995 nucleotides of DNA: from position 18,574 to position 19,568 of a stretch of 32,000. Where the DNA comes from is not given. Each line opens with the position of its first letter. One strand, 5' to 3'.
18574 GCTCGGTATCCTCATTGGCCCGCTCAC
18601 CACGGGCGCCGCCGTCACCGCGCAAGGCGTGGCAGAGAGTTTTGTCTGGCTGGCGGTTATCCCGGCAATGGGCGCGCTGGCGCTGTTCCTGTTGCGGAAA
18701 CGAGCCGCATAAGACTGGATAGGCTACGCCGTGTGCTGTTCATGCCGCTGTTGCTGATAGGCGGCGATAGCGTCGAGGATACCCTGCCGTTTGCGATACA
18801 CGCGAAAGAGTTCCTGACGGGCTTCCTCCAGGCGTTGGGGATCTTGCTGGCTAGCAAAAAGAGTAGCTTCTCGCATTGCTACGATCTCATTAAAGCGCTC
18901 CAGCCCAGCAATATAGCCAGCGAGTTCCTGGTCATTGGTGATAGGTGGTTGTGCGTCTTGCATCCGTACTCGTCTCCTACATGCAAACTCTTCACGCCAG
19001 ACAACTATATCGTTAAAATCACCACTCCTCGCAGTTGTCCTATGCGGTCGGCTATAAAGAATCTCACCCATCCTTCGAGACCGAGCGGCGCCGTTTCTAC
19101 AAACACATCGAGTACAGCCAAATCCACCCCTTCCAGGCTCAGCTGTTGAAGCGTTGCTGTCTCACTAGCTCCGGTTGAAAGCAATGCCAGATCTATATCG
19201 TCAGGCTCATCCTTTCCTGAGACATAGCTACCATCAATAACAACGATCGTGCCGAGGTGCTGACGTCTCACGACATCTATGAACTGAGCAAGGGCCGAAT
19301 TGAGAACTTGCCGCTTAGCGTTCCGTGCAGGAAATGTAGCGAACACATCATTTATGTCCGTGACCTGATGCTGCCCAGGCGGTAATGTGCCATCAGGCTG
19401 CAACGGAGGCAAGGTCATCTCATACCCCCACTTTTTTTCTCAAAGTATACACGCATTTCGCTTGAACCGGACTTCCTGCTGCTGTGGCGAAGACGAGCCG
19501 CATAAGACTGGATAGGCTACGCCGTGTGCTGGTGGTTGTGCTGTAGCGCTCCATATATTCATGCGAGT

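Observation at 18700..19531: AT-richer two-gene cassette bounded by perfect 39-bp direct repeats at the 3' end of an MFS gene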

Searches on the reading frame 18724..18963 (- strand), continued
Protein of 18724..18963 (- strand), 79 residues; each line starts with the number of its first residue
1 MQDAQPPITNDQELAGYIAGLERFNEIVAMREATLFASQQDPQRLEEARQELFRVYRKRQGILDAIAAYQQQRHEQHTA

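Call 93: find_encoding_contigs(protein=P0128, flank=10000, max_places=1)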
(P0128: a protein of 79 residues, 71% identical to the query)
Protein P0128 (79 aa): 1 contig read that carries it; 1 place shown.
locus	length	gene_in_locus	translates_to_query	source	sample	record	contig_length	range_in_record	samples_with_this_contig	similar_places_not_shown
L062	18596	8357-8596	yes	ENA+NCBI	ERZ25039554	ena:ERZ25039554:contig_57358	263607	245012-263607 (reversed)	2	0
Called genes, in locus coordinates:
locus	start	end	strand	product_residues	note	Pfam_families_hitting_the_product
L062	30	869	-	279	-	-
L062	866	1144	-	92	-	-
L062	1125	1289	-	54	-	-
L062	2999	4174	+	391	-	-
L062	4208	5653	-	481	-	PF13560:HTH_31 (weak)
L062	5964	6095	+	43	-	-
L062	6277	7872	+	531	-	PF13541:ChlI, PF05496:RuvB_N (faint), PF00493:MCM (faint), PF01078:Mg_chelatase, PF07728:AAA_5 (weak), PF13335:Mg_chelatase_C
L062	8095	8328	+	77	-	PF15919:HicB_lk_antitox, PF15970:HicB-like_2 (weak), PF21748:UPF0150 (weak)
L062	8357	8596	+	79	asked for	-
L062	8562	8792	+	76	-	PF13335:Mg_chelatase_C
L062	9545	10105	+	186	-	PF01078:Mg_chelatase, PF13335:Mg_chelatase_C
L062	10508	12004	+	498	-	PF13088:BNR_2 (faint), PF15902:Sortilin-Vps10 (faint), PF02012:BNR (faint)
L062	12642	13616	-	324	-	PF08240:ADH_N, PF00107:ADH_zinc_N, PF13602:ADH_zinc_N_2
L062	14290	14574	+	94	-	PF13335:Mg_chelatase_C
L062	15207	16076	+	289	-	PF07819:PGAP1 (faint), PF00561:Abhydrolase_1, PF00975:Thioesterase (weak), PF12146:Hydrolase_4, PF12697:Abhydrolase_6, PF00561:Abhydrolase_1 (weak), PF08386:Abhydrolase_4 (weak)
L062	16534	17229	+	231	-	-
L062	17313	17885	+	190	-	PF06974:WS_DGAT_C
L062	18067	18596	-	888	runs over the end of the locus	PF01381:HTH_3, PF13560:HTH_31, PF13176:TPR_7 (faint), PF01637:ATPase_2 (faint), PF13191:AAA_16, PF13401:AAA_22, PF13424:TPR_12 (weak), PF13424:TPR_12, +7 more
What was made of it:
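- On Site-specific integrative element (IME/CIME type): None lies within about 8-10 kb of the analogous comM array (call 93).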

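Call 94: search_protein_representatives(alignment_id=A7)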
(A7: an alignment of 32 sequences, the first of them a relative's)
Query: 32 sequences, 79 profile positions. Proteins with E-value up to 0.001 (for the whole library): 52; up to 1e-10: 23; up to 1e-30: 0. The best 52 are listed.
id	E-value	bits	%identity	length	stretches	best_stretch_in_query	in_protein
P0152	2.0e-30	120.6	-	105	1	1-64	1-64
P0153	1.0e-28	115.1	-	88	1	2-78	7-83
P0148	8.2e-26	105.8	-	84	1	1-58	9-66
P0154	8.7e-25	102.5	-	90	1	1-77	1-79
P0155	2.0e-23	98.2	-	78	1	1-76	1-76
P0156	2.4e-21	91.5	-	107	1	1-56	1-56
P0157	3.1e-21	91.2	-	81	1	1-75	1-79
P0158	2.1e-20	88.5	-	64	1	21-76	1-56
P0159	6.4e-19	83.7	-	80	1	1-74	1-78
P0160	1.2e-18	82.9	-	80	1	1-76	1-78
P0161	2.1e-18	82.1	-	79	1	1-75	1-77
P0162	7.0e-18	80.4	-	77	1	1-75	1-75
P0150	7.9e-18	80.2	-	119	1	1-43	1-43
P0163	2.3e-17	78.7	-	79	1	1-75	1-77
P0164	8.8e-17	76.9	-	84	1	1-62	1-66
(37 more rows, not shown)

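Call 97: search_protein_families(library=pfam, proteins=[L022:1748-2041:-], max_evalue=0.01)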
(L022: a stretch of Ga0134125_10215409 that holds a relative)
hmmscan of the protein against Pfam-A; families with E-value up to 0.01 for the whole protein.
L022:1748-2041:- (97 aa): 0 families

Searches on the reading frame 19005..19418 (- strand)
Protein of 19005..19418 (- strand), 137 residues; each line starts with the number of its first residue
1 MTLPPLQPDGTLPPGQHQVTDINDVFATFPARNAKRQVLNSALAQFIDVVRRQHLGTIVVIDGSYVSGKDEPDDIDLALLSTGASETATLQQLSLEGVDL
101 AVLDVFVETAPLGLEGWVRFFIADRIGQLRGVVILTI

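Call 5: search_protein_families(library=pfam, proteins=[window:19005-19418:-], max_evalue=0.1)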
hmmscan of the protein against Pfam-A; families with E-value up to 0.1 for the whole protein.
window:19005-19418:- (137 aa): 1 family
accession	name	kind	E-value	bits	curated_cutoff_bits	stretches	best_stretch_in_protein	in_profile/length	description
PF22014.2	DUF6932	-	3.7e-15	57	27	1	4-133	1-139/142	Family of unknown function (DUF6932)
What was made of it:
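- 19005..19418 (-): DUF6932 minimal nucleotidyltransferase gene (137 aa). Pfam PF22014, 57 bits (call 5).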

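Call 7: search_protein_families(library=padloc, proteins=[window:19005-19418:-], max_evalue=1)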
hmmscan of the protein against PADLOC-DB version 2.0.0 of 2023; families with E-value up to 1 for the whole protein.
window:19005-19418:- (137 aa): 3 families
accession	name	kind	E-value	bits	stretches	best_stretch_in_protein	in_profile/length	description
PDLC04744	PDC-M63A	-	6.3e-12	43.7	1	16-90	16-89/152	-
PDLC04745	PDC-M63A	-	0.0015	17.1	1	35-82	11-58/133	-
PDLC04907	PDC-S09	-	0.0017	16.4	1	39-111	10-86/114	-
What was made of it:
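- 19005..19418 (-): PADLOC PDC-M63A, E = 6e-12, partial (call 7).
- Closest known: PADLOC candidate PDC-M63AB. Same: The DUF6932 protein matches the PDC-M63A profile over residues 16-90 (E = 6e-12; call 7).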

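Call 8: search_protein_families(library=ncbifam, proteins=[window:19005-19418:-], max_evalue=1)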
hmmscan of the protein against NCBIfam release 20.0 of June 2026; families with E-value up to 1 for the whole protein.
window:19005-19418:- (137 aa): 1 family
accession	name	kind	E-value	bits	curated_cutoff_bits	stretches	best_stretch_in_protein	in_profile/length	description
NF047752.1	MntA_antitoxin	equivalog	0.017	15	60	1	58-91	9-43/106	type VII toxin-antitoxin system MntA family adenylyltransferase antitoxin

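Call 10: find_homologous_proteins(query=window:19005-19418:-)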
Query window:19005-19418:- (137 aa): 42 proteins with E <= 0.001 among 174 candidates.
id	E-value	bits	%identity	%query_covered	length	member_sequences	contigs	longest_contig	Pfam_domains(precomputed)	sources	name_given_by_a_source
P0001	3.8e-82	291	100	100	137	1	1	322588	PF22014.3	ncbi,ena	-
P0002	3.2e-51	191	69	100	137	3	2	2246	PF22014.3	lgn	-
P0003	1.1e-49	186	66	100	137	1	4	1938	PF22014.3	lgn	-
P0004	1.3e-48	182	65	100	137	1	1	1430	PF22014.3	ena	-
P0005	2.9e-48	181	63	100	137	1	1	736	PF22014.3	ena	-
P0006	7.6e-46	173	61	100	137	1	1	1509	PF22014.3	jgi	jgi:hypothetical protein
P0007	1.1e-45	173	59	100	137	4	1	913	PF22014.3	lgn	-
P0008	2.1e-45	172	60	99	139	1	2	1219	PF22014.3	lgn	-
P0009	4.8e-45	171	63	100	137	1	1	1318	PF22014.3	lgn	-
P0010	1.1e-44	170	58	100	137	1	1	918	PF22014.3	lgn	-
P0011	1.9e-44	169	61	100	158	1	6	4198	PF22014.3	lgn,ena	-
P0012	2.1e-44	169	59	100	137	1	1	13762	PF22014.3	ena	-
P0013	3.6e-44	168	61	100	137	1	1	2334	PF22014.3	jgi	jgi:hypothetical protein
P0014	8.7e-44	167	59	100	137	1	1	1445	PF22014.3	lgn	-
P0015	1.9e-43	166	58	100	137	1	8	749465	PF22014.3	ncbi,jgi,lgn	jgi:hypothetical protein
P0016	9.5e-43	163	59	99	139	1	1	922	PF22014.3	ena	-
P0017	2.3e-42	162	56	100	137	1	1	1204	PF22014.3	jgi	jgi:hypothetical protein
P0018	2.6e-42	162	57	100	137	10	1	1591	PF22014.3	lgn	-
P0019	3.3e-42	162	58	100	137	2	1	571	PF22014.3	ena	-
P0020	3.7e-41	158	58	100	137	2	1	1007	PF22014.3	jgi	jgi:uncharacterized protein DUF6932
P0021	9.0e-41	157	61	100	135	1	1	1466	PF22014.3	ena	-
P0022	2.1e-40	156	55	100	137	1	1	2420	PF22014.3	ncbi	-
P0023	1.0e-39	154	57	100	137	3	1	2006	PF22014.3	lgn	-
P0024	5.3e-39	151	56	94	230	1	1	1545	PF22014.3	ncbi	ncbi:MAG: DUF6932 family protein [Ktedonobacterales bacterium]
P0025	9.5e-39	151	53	100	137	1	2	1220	PF22014.3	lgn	-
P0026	2.1e-38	149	55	100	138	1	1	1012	PF22014.3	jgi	-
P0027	2.5e-38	149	54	100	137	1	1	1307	PF22014.3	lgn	-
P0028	1.1e-37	147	57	100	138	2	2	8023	PF22014.3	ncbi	-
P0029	4.4e-37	145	53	100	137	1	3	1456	PF22014.3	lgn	-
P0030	4.6e-37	145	59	92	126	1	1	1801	PF22014.3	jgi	jgi:hypothetical protein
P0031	2.6e-36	143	53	100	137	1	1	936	PF22014.3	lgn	-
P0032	3.4e-36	142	53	100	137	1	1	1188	PF22014.3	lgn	-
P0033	4.8e-36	142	53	100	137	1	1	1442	PF22014.3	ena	-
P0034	4.9e-36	142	51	100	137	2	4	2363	PF22014.3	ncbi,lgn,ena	-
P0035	8.4e-36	141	52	99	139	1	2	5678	PF22014.3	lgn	-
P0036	3.0e-35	139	52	100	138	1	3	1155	PF22014.3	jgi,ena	-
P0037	8.7e-35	138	63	80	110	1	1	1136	PF22014.3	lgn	-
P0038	4.6e-34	135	66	69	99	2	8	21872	PF22014.3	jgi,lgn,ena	jgi:hypothetical protein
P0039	1.3e-25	108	60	67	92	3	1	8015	PF22014.3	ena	-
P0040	2.5e-24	104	57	73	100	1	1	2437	PF22014.3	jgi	jgi:hypothetical protein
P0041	2.3e-23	101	53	77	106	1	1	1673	PF22014.3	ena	-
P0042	1.4e-15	76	46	77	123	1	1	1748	PF22014.3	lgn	-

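Call 11: find_encoding_contigs(protein=P0001, flank=3000, max_places=3)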
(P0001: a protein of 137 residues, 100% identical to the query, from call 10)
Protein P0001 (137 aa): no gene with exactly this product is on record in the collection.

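Call 12: find_encoding_contigs(protein=P0015, flank=5000, max_places=6)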
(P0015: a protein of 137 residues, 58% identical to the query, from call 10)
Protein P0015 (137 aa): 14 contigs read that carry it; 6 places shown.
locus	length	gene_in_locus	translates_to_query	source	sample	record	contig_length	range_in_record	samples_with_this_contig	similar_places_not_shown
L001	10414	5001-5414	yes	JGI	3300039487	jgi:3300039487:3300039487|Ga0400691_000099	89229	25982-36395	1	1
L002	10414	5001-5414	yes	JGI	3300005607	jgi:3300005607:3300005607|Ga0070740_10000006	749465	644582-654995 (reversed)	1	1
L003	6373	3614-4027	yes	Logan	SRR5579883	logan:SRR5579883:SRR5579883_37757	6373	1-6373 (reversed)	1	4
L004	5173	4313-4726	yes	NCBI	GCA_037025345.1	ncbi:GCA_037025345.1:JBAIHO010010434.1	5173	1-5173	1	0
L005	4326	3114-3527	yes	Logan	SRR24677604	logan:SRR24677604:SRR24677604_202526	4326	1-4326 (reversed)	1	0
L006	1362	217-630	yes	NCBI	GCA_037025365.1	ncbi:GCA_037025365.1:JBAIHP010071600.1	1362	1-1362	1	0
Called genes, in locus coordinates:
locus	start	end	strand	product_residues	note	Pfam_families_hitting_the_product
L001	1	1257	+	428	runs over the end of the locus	PF12323:HTH_OrfB_IS605, PF01385:OrfB_IS605, PF07282:Cas12f1-like_TNB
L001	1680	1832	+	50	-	-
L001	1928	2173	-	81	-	-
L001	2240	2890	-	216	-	PF00303:Thymidylat_synt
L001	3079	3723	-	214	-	PF00440:TetR_N, PF21597:TetR_C_43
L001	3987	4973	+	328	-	-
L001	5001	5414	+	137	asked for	PF22014:DUF6932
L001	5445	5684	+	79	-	-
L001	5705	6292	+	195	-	PF01613:Flavin_Reduct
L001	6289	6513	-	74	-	-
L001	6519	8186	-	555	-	PF00133:tRNA-synt_1, PF01406:tRNA-synt_1e (faint), PF09334:tRNA-synt_1g, PF00133:tRNA-synt_1, PF19303:Anticodon_3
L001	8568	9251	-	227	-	PF07884:VKOR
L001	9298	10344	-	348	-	PF06053:DUF929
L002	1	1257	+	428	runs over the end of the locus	PF12323:HTH_OrfB_IS605, PF01385:OrfB_IS605, PF07282:Cas12f1-like_TNB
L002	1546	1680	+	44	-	-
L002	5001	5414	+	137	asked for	PF22014:DUF6932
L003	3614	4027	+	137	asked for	PF22014:DUF6932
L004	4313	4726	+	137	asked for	PF22014:DUF6932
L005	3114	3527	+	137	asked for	PF22014:DUF6932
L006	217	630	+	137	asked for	PF22014:DUF6932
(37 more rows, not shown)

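Call 58: search_solved_structures(query=A8, max_evalue=1)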
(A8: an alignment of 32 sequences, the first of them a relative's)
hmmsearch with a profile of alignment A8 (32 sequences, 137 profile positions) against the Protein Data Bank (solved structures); distinct sequences matched with E-value up to 1: 2.
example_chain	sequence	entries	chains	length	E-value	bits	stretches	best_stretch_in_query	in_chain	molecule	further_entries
3iml_A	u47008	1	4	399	0.13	15.4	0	52-101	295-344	S-adenosylmethionine synthetase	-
5t8s_A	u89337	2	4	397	0.8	12.8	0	50-101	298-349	S-adenosylmethionine synthase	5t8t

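Call 75: predict_structure(alignment_id=A8)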
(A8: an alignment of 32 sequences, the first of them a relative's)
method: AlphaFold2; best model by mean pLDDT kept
length: 137 residues; sequences in the alignment: 32
mean_pLDDT: 93.8   pTM: 0.88
mean pLDDT of the five models: 93.8, 93.5, 93.2, 93.1, 93.0
residues with pLDDT >= 90: 120; 70-90: 16; 50-70: 1; < 50: 0
segments of 3 or more residues with pLDDT < 50: none
pLDDT, mean of each block of 10 residues (from residue 1): 88 95 94 93 98 97 87 92 96 97 97 95 89 96
secondary structure, 60 per line:
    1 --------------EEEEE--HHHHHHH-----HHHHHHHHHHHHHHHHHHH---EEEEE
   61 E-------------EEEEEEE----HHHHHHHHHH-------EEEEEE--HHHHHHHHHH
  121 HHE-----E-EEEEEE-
elements in order: E15-19 H22-28 H34-52 E56-61 E75-81 H86-95 E103-108 H111-122 E131-136
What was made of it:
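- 19005..19418 (-): AlphaFold2 pLDDT 94 (call 75).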

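Call 80: fold_search(model_id=the predicted structure, library=pdb)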
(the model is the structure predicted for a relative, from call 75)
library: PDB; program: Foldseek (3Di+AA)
matches with E <= 10: 497; with E <= 0.001: 0
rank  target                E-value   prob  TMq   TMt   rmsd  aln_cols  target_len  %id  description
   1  7aer_A                1.7e-02  0.97  0.37  0.41   3.6        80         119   19  Rebuilt and re-refined PDB entry 5yep: tri-AMPylated Shewanella oneidensis HEPN toxin in complex with MNT antitoxin (released 2020-12-30)
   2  1no5_B                2.2e-02  0.93  0.38  0.47   4.5        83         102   20  Structure of HI0073 from Haemophilus influenzae, the nucleotide binding domain of the HI0073/HI0074 two protein nucleo (released 2004-03-16)
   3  8xeo_B                4.2e-02  0.87  0.41  0.53   6.2        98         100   20  Crystal structure of MNT antitoxin (released 2024-12-18)
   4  7ae2_B                4.2e-02  0.63  0.32  0.31   5.8        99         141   13  Crystal structure of HEPN(H107A-Y109F) toxin in complex with MNT antitoxin (released 2020-12-30)
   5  7ae9_E                4.2e-02  0.54  0.32  0.31   7.0       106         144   15  Crystal structure of mono-AMPylated HEPN(R46E) toxin in complex with MNT antitoxin (released 2020-12-30)
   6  6m6u_F                4.5e-02  0.93  0.38  0.41   3.7        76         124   18  Crystal structure the toxin-antitoxin MntA-HpeT mutant-D39ED41E (released 2020-09-30)
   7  6m6v_A                4.5e-02  0.91  0.35  0.39   3.8        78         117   17  Crystal structure the toxin-antitoxin MntA-HepT (released 2020-09-30)
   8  8xeh_E                4.8e-02  0.91  0.42  0.53   5.5        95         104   19  Crystal structure of HEPN-MNT complex (released 2024-12-18)
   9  7bxo_A                5.2e-02  0.91  0.38  0.41   3.7        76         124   21  Crystal structure of the toxin-antitoxin with AMP-PNP (released 2020-09-30)
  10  7bxo_E                5.5e-02  0.92  0.40  0.43   3.7        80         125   21  Crystal structure of the toxin-antitoxin with AMP-PNP (released 2020-09-30)
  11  7ae9_G                5.9e-02  0.54  0.34  0.32   7.2       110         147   15  Crystal structure of mono-AMPylated HEPN(R46E) toxin in complex with MNT antitoxin (released 2020-12-30)
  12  6xz0                  8.8e-02  0.60  0.33  0.20   5.4        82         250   12  Crystal structure of spectinomycin adenyltransferase AAD(9) from Enterococcus faecialis with spectinomycin (released 2020-04-15)
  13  6fzb_B                1.0e-01  0.63  0.33  0.20   5.2        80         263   24  AadA in complex with ATP, magnesium and streptomycin (released 2018-06-13)
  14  7ae9_F                1.0e-01  0.33  0.31  0.31   7.4       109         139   15  Crystal structure of mono-AMPylated HEPN(R46E) toxin in complex with MNT antitoxin (released 2020-12-30)
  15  8xeo_A                1.1e-01  0.82  0.39  0.51   4.5        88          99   20  Crystal structure of MNT antitoxin (released 2024-12-18)
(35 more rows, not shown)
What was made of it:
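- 19005..19418 (-): Best PDB fold matches are MNT antitoxins, but weak (E about 0.02, TM about 0.4; call 80).
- On HEPN-MNT type VII toxin-antitoxin: Foldseek's best hits are MNT antitoxins, but with E of 0.02-0.05 and TM of about 0.4 (call 80).
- Closest known: HEPN-MNT. Same: MNT antitoxins are the best structural matches of the DUF6932 model (call 80).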

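Call 84: list_cluster_members(proteins=[P0001, P0075, P0043])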
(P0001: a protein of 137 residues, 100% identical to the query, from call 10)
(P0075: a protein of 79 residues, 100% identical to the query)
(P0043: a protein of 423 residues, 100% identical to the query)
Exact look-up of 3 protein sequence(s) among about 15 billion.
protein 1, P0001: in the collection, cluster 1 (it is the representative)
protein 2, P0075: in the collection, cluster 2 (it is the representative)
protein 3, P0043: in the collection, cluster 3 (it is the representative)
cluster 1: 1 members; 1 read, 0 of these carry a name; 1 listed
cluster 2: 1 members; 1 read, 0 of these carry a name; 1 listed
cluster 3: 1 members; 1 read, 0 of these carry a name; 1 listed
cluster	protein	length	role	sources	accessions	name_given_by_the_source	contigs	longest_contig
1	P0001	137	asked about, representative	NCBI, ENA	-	-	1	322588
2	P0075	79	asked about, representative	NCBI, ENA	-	-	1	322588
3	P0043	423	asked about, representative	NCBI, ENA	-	-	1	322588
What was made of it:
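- Tried and rejected: The cluster look-up gave no accession or organism name (calls 11, 84).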

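Call 105: find_encoding_contigs(protein=P0002, flank=3000, max_places=4)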
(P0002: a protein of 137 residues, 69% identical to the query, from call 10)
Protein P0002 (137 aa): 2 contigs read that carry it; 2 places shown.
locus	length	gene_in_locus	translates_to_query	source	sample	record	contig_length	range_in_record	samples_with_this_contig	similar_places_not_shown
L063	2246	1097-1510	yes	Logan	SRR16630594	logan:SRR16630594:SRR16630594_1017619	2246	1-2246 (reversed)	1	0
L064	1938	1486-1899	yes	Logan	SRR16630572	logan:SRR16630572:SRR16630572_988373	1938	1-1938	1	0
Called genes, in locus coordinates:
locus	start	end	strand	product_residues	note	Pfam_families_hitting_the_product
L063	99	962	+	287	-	PF01135:PCMT (weak), PF08704:GCD14 (weak), PF02353:CMAS (weak), PF13489:Methyltransf_23 (weak), PF08241:Methyltransf_11, PF08242:Methyltransf_12, PF13649:Methyltransf_25, PF13847:Methyltransf_31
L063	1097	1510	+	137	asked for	PF22014:DUF6932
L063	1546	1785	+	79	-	-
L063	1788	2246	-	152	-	?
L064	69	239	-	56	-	-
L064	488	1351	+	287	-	PF01135:PCMT (weak), PF08704:GCD14 (weak), PF02353:CMAS (weak), PF13489:Methyltransf_23 (weak), PF08241:Methyltransf_11, PF08242:Methyltransf_12, PF13649:Methyltransf_25, PF13847:Methyltransf_31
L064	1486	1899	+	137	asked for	PF22014:DUF6932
